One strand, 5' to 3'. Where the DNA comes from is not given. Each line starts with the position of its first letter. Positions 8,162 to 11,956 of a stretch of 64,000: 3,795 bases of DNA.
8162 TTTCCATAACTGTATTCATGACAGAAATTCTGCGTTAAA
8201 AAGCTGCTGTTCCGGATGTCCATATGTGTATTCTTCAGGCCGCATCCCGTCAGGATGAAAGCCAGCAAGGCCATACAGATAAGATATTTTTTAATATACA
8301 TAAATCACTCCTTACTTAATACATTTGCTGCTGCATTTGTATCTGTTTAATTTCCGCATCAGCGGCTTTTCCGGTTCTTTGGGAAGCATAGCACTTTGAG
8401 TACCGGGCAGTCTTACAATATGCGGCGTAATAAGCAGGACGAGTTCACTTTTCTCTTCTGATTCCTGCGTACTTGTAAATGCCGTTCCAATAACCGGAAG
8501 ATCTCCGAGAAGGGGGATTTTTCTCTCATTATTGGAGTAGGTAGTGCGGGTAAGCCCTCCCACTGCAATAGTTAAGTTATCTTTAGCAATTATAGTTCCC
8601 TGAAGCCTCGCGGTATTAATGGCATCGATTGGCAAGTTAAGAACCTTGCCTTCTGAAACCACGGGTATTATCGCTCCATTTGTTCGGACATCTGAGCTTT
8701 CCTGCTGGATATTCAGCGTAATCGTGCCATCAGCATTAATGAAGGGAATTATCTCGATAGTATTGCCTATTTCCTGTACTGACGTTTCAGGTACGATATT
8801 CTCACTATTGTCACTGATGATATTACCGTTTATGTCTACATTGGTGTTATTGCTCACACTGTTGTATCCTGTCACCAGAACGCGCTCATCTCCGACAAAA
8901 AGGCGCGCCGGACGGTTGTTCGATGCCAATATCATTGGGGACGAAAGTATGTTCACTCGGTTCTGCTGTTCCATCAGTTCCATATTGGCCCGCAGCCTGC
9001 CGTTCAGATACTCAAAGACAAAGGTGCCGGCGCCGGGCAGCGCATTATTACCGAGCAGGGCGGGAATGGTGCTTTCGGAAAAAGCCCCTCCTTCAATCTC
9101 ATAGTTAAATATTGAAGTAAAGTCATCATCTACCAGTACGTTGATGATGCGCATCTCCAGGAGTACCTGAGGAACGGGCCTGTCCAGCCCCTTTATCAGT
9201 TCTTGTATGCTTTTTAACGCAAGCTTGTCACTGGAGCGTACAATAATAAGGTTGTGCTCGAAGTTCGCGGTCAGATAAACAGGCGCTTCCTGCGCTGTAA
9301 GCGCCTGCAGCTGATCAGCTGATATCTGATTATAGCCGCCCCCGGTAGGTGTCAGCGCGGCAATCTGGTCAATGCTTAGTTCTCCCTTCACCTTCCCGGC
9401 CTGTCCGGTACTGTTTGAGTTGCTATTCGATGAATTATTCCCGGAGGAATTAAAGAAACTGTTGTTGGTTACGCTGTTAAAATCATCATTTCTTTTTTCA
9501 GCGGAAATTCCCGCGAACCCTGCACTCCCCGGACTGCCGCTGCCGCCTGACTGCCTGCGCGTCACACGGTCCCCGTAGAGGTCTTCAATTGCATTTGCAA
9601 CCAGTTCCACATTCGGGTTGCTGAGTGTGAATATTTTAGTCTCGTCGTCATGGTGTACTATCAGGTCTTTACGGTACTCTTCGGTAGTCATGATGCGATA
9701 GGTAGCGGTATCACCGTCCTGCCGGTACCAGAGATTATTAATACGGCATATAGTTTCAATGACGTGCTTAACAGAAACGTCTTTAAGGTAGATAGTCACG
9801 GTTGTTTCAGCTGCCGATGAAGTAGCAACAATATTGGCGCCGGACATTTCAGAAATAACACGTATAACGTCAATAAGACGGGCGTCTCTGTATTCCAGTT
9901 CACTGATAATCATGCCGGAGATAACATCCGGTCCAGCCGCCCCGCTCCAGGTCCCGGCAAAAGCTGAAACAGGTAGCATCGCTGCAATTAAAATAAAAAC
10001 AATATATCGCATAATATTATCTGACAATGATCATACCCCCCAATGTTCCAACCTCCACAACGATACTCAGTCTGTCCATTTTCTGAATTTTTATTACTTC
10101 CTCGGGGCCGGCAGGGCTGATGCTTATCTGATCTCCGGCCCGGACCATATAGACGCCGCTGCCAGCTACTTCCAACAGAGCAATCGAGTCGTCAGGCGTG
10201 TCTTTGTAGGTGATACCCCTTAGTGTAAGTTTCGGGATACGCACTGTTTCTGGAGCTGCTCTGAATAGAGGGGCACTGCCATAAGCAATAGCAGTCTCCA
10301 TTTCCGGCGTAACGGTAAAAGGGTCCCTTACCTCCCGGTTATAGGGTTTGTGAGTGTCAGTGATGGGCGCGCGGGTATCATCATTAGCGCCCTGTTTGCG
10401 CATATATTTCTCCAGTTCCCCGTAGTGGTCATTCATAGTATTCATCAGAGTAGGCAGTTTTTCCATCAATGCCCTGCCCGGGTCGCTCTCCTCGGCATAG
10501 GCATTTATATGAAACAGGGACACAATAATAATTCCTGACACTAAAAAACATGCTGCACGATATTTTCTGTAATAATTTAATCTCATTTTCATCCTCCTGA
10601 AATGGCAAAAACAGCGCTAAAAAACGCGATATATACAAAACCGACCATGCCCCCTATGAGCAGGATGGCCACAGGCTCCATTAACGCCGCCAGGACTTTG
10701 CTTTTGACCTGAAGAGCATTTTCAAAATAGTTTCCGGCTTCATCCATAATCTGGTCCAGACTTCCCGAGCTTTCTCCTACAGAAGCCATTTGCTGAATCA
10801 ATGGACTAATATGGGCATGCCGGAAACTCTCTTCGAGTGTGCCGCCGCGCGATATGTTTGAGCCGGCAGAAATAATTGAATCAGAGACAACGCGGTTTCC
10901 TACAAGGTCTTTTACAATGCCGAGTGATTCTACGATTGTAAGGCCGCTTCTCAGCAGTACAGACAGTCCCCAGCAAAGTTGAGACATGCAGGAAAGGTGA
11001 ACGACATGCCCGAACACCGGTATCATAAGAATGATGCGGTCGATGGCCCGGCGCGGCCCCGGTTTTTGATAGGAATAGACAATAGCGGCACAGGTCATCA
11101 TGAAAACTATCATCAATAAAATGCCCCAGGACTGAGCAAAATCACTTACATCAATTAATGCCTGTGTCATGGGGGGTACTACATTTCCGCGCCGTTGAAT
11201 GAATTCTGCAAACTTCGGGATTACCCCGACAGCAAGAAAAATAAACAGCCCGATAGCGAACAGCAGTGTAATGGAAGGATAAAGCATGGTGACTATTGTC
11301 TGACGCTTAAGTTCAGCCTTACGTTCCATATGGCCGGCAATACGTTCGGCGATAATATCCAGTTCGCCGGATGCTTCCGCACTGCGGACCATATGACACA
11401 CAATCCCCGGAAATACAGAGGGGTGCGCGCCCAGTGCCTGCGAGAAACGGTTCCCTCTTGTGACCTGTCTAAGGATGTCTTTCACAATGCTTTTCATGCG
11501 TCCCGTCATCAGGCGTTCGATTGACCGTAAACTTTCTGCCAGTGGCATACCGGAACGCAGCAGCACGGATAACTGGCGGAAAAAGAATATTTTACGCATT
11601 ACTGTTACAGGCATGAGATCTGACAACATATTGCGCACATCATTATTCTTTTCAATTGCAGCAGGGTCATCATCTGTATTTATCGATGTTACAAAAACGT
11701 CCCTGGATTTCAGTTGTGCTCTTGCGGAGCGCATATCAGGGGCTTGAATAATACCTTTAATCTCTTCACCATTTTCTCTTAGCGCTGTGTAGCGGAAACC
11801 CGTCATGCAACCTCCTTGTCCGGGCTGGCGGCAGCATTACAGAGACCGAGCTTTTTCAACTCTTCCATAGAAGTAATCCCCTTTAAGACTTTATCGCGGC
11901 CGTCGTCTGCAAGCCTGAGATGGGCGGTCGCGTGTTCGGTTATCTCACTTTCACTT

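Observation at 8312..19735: Hybrid T2SS / type IV pilus cluster encoding both a GspE-type and a PilT-type ATPase, with unusually long pilins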

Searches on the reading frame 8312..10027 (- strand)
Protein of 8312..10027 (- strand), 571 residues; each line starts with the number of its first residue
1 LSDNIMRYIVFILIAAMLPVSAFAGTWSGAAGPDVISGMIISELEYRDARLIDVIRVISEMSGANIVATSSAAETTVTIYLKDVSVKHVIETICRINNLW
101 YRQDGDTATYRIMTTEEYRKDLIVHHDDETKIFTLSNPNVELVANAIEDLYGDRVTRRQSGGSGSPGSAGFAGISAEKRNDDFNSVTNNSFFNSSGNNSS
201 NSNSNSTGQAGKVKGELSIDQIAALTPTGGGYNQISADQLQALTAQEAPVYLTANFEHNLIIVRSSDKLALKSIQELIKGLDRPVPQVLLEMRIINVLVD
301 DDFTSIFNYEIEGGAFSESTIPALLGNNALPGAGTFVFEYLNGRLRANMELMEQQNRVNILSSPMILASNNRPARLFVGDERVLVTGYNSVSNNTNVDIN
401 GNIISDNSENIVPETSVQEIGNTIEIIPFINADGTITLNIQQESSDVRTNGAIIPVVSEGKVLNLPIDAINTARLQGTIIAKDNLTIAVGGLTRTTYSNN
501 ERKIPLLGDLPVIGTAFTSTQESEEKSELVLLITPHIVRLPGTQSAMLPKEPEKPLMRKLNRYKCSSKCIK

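Call 4: search_protein_families(library=pfam, proteins=[window:8312-10027:-], max_evalue=0.01)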
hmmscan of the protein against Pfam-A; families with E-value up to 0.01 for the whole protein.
window:8312-10027:- (571 aa): 3 families
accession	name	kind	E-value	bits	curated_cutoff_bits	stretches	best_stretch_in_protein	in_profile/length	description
PF00263.26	Secretin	-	2.2e-35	122.2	27.5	1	352-539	2-169/169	Bacterial type II and III secretion system protein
PF16344.10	FecR_C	-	0.0013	19.2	24.4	1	44-109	2-69/70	FecR, C-terminal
PF03958.22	Secretin_N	-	0.007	17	28.2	0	130-287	1-69/69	Bacterial type II/III secretion system short domain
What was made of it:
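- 8312..10027 (-): Outer-membrane secretin, 571 aa (signal peptide, N0-like domain, Gly/Ser/Asn-rich linker, one N-domain, secretin core; no AMIN domain detected). Secretin 122 bits (call 4).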

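Call 5: search_protein_families(library=ncbifam, proteins=[window:8312-10027:-], max_evalue=0.01)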
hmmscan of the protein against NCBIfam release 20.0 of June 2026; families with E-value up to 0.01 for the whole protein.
window:8312-10027:- (571 aa): 8 families
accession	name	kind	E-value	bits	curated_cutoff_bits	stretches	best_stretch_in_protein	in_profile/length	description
TIGR02517.1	type_II_gspD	equivalog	1.7e-43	149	351.35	1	192-544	276-596/600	type II secretion system secretin GspD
TIGR02515.1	IV_pilus_PilQ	subfamily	6.1e-34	117.7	284.35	3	341-538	255-427/428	type IV pilus secretin PilQ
TIGR02519.1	pilus_MshL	equivalog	4.3e-30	104.7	250.2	1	261-538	10-290/290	pilus (MSHA type) biogenesis protein MshL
NF010083.0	PRK13568.1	equivalog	3.4e-21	75.5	554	1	254-539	156-418/419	DNA uptake porin HofQ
TIGR02516.1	type_III_yscC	equivalog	3.8e-20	71.9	238.45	1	244-539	193-462/463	type III secretion system outer membrane ring subunit SctC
NF007851.2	PRK10560.1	exception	1e-18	67.4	598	1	252-539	146-410/412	DNA uptake porin HofQ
NF042912.1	Amuc_1098_fam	equivalog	5.7e-15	54.4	750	1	351-540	582-798/805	Amuc_1098 family type IV pilus outer membrane protein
NF011873.0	PRK15346.1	equivalog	2.1e-09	36.6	524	1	244-527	231-483/499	EscC/YscC/HrcC family type III secretion system outer membrane ring protein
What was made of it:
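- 8312..10027 (-): GspD scores 149, PilQ 117.7 and MshL 104.7, all far below their cut-offs (call 5).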

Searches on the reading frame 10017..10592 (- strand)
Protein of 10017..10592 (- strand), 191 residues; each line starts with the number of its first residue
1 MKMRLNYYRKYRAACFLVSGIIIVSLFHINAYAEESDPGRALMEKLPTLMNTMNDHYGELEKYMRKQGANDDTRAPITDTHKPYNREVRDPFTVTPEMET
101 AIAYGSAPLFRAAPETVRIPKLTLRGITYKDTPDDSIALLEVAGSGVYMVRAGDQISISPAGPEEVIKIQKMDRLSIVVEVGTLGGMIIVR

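Call 4: search_protein_families(library=pfam, proteins=[window:10017-10592:-], max_evalue=0.01)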
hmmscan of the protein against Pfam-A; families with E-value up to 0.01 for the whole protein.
window:10017-10592:- (191 aa): 0 families

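Call 5: search_protein_families(library=ncbifam, proteins=[window:10017-10592:-], max_evalue=0.01)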
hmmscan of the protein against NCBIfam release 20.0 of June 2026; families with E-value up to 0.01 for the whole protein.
window:10017-10592:- (191 aa): 0 families

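Call 28: search_protein_families(library=pfam, proteins=[window:10017-10592:-], max_evalue=1)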
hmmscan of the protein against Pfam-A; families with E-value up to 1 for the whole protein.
window:10017-10592:- (191 aa): 1 family
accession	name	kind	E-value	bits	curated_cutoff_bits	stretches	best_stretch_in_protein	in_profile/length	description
PF11356.14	T2SSC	-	0.11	12.8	27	1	112-157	72-115/141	Type II secretion system protein C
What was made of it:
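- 10017..10592 (-): Accessory protein, 191 aa: N-terminal signal or anchor and a conserved C-terminal beta domain. Inferred to be PilP/GspC-HR-like, linking the inner-membrane complex to the secretin. The only support is a faint T2SSC hit at E=0.11 (call 28).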

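Call 57: search_solved_structures(query=A4, max_evalue=10)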
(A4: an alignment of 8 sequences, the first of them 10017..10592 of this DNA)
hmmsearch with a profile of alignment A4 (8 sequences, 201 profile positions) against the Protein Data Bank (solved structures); distinct sequences matched with E-value up to 10: 0.
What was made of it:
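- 10017..10592 (-): The profile has no PDB sequence hit (call 57).
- On Type IVa pilus: The PilP-like role of the 191-aa protein is unsupported by sequence (call 57).
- Tried and rejected: Its profile has no PDB sequence hit (call 57), and Pfam gives only T2SSC at E=0.11 (call 28).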

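Call 66: search_protein_families(library=ncbifam, proteins=[window:10017-10592:-], max_evalue=1)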
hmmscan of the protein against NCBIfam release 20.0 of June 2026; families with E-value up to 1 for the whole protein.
window:10017-10592:- (191 aa): 0 families

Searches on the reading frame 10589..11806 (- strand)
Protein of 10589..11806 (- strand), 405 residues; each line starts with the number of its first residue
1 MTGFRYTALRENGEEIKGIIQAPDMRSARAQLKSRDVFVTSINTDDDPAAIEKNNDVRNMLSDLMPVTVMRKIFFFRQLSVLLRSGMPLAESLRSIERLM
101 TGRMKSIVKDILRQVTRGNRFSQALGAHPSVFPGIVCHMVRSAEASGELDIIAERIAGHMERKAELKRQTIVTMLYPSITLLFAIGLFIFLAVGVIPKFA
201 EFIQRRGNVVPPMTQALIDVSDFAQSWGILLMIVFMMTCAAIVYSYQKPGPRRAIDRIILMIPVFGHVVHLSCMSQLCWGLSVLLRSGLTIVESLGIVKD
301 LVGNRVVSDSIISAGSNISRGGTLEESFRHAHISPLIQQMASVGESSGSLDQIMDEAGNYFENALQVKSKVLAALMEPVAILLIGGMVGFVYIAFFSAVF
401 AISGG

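Call 4: search_protein_families(library=pfam, proteins=[window:10589-11806:-], max_evalue=0.01)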
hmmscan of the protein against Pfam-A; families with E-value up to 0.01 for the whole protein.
window:10589-11806:- (405 aa): 2 families
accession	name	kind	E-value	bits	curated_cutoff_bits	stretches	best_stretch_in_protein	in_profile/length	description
PF00482.28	T2SSF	-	9.6e-51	171.4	25.2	2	75-197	1-125/125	Type II secretion system (T2SS), protein F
PF03619.22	Solute_trans_a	-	0.0098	15.7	24.9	0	229-274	10-55/267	Organic solute transporter Ostalpha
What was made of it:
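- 10589..11806 (-): Inner-membrane platform protein (GspF/PilC family), 405 aa. T2SSF 171 bits (call 4).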

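Call 5: search_protein_families(library=ncbifam, proteins=[window:10589-11806:-], max_evalue=0.01)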
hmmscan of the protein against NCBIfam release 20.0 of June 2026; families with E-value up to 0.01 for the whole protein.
window:10589-11806:- (405 aa): 6 families
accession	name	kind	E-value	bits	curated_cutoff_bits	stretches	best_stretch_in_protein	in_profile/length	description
TIGR02120.1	GspF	equivalog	5e-83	279.6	424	1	4-400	1-395/401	type II secretion system inner membrane protein GspF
NF052607.1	T4PiliAsmPilCThrm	equivalog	1.5e-74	251.5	700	1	1-403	1-401/406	type IV pilus assembly protein PilC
NF052606.1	T4PiliAsmPilCMyx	equivalog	3.4e-63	213.9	700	1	4-404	22-416/419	type IV pilus assembly protein PilC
NF007861.0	PRK10573.1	equivalog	1.1e-60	205.9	401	1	4-402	7-394/401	protein transport protein HofC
NF047826.1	T3SSXpsF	equivalog_domain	2.5e-49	168.2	650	1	1-401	1-399/405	type II secretion system protein XpsF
NF041012.2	T4P_ComGB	equivalog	2.4e-33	115.9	240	1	72-400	3-328/332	competence type IV pilus assembly protein ComGB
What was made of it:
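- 10589..11806 (-): GspF scores 279.6 against a 424 cut-off, and PilC 251.5 against 700 (call 5).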
